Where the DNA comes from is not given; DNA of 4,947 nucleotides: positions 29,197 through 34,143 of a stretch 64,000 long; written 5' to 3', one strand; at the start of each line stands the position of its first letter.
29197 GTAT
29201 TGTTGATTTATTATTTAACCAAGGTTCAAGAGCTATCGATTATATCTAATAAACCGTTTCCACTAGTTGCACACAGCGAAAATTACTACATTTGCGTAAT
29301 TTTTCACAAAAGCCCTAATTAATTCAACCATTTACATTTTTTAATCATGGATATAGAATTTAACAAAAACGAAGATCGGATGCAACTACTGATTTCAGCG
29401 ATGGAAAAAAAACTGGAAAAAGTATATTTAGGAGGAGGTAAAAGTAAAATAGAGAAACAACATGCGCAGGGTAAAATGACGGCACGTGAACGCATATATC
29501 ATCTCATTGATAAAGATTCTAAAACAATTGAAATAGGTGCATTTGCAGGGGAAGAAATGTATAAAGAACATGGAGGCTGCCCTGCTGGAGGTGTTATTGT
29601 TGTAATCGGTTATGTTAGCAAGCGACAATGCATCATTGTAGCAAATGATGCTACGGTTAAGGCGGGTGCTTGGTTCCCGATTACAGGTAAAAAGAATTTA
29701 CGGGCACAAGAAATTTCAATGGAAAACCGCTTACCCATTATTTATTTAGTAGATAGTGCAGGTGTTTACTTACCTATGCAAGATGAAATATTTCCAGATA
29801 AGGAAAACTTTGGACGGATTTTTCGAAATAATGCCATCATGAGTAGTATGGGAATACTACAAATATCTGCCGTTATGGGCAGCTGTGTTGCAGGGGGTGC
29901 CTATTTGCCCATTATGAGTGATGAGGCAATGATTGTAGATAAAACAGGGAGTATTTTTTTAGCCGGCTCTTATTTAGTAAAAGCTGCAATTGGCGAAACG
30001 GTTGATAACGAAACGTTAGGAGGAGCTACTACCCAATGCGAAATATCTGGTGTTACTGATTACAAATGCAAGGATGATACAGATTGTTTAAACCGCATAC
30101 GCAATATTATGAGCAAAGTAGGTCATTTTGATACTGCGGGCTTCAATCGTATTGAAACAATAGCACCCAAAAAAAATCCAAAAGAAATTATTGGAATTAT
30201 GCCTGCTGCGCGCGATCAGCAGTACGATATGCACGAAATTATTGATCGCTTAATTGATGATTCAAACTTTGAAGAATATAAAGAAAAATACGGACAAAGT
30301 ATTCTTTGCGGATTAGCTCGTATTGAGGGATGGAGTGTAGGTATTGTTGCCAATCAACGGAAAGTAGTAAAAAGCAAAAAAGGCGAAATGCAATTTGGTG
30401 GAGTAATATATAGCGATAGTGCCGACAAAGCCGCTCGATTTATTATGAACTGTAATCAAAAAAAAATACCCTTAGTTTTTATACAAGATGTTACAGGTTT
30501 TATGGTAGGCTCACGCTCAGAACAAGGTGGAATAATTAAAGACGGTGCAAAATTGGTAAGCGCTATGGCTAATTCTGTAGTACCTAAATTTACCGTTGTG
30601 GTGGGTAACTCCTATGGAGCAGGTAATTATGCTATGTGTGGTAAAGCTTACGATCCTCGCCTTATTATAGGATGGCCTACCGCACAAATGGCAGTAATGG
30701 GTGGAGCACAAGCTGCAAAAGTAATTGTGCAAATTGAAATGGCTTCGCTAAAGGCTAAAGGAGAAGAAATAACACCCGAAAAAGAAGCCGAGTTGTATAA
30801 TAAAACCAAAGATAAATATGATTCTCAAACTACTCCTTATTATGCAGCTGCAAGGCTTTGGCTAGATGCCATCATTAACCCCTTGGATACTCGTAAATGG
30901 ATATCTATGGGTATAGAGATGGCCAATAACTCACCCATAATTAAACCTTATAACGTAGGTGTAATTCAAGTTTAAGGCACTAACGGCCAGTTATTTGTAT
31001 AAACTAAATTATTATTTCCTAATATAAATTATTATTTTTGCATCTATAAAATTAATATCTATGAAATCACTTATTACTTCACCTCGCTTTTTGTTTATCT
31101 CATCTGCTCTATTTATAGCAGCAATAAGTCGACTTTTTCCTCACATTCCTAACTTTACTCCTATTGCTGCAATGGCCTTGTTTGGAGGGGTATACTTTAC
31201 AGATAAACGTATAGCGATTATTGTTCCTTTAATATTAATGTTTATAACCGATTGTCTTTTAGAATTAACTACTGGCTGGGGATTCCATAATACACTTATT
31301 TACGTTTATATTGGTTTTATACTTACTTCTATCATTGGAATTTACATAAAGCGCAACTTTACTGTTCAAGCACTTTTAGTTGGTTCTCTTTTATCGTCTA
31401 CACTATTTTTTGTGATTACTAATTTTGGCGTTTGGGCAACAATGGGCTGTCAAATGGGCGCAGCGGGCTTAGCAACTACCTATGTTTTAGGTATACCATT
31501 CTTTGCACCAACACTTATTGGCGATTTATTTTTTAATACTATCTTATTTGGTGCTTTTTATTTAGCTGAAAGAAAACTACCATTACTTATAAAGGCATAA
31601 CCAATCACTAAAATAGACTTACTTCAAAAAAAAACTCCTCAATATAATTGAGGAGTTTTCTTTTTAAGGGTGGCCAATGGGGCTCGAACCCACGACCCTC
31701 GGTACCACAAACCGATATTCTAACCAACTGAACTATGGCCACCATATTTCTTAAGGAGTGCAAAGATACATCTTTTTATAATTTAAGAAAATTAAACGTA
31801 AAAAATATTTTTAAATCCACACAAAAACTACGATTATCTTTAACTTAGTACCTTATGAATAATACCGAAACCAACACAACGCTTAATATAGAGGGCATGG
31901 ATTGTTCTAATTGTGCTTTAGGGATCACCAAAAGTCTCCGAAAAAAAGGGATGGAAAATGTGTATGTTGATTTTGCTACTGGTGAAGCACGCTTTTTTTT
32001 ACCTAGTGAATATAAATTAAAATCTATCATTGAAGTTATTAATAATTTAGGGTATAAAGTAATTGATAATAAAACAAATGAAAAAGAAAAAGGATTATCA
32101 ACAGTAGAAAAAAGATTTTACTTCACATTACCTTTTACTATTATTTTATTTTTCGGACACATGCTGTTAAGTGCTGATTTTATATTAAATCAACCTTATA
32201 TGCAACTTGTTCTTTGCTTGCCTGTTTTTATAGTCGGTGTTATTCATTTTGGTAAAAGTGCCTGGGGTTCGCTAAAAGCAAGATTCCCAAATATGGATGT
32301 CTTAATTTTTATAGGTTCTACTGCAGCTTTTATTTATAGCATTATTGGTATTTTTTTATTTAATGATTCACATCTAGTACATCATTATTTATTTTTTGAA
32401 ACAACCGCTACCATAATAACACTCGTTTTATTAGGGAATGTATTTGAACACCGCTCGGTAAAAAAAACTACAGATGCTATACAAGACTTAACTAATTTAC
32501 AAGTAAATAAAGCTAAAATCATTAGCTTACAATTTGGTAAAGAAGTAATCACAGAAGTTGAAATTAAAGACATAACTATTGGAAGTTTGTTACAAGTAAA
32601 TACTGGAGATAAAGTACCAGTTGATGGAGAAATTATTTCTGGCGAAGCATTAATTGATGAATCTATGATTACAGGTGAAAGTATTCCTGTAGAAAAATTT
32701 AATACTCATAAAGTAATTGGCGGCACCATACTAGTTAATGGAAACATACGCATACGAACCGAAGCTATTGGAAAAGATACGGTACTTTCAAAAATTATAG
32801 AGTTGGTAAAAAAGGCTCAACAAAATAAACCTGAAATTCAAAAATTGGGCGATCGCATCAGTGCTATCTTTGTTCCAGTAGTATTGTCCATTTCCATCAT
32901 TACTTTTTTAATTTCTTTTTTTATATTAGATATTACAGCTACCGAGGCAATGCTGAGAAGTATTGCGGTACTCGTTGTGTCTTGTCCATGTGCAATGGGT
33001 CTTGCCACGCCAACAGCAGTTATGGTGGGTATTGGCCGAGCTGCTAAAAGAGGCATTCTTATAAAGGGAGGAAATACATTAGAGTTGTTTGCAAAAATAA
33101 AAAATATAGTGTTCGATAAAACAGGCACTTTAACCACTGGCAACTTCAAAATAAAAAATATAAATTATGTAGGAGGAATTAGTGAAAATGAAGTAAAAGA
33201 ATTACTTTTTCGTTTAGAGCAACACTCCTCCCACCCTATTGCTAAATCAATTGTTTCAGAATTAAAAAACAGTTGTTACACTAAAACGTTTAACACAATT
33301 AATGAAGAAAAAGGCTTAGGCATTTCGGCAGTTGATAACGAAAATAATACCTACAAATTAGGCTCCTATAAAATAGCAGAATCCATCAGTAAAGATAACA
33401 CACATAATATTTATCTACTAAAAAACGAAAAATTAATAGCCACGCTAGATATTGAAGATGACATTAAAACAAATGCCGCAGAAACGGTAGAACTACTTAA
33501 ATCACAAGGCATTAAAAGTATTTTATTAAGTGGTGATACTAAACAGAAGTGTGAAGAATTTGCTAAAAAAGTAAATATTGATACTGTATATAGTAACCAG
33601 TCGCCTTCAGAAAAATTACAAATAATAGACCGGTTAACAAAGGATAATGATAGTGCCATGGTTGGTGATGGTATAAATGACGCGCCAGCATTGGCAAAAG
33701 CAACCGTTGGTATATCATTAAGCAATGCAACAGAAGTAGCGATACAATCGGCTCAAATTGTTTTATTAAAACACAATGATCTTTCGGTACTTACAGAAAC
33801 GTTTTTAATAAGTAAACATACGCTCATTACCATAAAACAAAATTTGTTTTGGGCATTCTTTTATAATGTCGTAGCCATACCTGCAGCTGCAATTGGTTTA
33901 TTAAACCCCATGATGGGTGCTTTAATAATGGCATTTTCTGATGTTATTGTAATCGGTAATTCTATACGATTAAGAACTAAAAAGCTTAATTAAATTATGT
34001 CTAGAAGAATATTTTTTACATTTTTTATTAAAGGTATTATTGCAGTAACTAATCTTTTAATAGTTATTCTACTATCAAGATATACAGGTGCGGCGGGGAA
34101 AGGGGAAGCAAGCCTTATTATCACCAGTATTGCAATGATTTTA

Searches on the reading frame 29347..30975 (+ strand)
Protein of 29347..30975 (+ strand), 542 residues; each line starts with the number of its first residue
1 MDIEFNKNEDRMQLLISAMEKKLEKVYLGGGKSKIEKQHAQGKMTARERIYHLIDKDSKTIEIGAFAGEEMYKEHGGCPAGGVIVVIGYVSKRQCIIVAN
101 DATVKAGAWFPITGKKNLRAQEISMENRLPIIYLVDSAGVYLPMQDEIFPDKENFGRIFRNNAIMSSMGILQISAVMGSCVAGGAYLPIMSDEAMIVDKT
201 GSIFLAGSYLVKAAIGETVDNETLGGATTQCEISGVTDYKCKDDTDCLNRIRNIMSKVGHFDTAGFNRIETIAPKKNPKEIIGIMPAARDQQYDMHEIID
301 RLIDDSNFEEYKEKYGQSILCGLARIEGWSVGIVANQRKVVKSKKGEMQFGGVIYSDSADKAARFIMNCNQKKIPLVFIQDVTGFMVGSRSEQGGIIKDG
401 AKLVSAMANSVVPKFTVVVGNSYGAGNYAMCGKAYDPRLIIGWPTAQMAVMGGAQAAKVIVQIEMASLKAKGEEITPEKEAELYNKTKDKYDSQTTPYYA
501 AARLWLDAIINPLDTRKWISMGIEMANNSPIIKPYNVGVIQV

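Call 13: search_protein_families(library=pfam, proteins=[window:29347-30975:+], max_evalue=0.001)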
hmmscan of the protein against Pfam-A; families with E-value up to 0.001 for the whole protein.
window:29347-30975:+ (542 aa): 3 families
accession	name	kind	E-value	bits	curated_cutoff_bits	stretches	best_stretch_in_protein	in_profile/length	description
PF01039.27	Carboxyl_trans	-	1.4e-143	479.6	22.3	1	37-531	1-483/493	Carboxyl transferase domain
PF03255.19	ACCA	-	6.2e-13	49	23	1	314-429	89-203/310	Acetyl co-enzyme A carboxylase carboxyltransferase-like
PF06833.16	MdcE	-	6.1e-09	36.3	32.7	1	370-476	24-129/196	Malonate decarboxylase gamma subunit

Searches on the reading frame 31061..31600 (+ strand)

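Call 13: search_protein_families(library=pfam, proteins=[window:31061-31600:+], max_evalue=0.001)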
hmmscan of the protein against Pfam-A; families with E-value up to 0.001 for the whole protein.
window:31061-31600:+ (179 aa): 1 family
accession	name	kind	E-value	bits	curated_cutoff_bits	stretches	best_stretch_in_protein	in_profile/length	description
PF20221.3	DUF6580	-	2.4e-49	168.1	27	1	7-174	4-160/162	Family of unknown function (DUF6580)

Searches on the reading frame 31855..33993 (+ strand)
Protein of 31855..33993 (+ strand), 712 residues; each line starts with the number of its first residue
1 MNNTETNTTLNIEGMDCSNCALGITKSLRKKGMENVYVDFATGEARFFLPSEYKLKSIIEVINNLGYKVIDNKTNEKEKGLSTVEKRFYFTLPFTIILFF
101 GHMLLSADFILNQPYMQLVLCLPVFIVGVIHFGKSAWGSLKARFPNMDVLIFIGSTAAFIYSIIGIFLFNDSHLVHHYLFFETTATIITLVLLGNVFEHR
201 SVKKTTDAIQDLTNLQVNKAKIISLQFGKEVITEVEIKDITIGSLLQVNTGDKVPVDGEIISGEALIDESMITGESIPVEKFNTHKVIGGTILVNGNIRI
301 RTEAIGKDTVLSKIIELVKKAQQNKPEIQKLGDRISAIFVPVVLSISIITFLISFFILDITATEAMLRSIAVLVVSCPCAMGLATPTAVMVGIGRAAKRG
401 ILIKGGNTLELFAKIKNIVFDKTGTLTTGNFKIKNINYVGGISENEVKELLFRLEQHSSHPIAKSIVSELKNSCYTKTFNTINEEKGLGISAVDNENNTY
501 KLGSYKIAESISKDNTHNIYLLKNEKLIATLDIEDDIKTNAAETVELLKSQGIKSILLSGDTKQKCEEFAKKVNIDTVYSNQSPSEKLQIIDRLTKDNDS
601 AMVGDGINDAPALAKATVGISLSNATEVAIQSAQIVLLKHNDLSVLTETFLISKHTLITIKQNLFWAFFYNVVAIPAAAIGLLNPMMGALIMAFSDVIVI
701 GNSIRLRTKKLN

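Call 13: search_protein_families(library=pfam, proteins=[window:31855-33993:+], max_evalue=0.001)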
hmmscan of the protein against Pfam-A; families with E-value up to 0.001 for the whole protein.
window:31855-33993:+ (712 aa): 4 families
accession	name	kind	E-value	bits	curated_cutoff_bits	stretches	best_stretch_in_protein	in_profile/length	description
PF00122.25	E1-E2_ATPase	-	1.7e-53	181.3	28.1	1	230-399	13-181/181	E1-E2 ATPase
PF00702.32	Hydrolase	-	1.6e-22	81.3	26.4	1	415-616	1-190/191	haloacid dehalogenase-like hydrolase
PF00403.32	HMA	-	1.5e-08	35.3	24.8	1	9-68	1-62/62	Heavy-metal-associated domain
PF08282.18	Hydrolase_3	-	0.00017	21.8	20.9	1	597-646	203-252/255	haloacid dehalogenase-like hydrolase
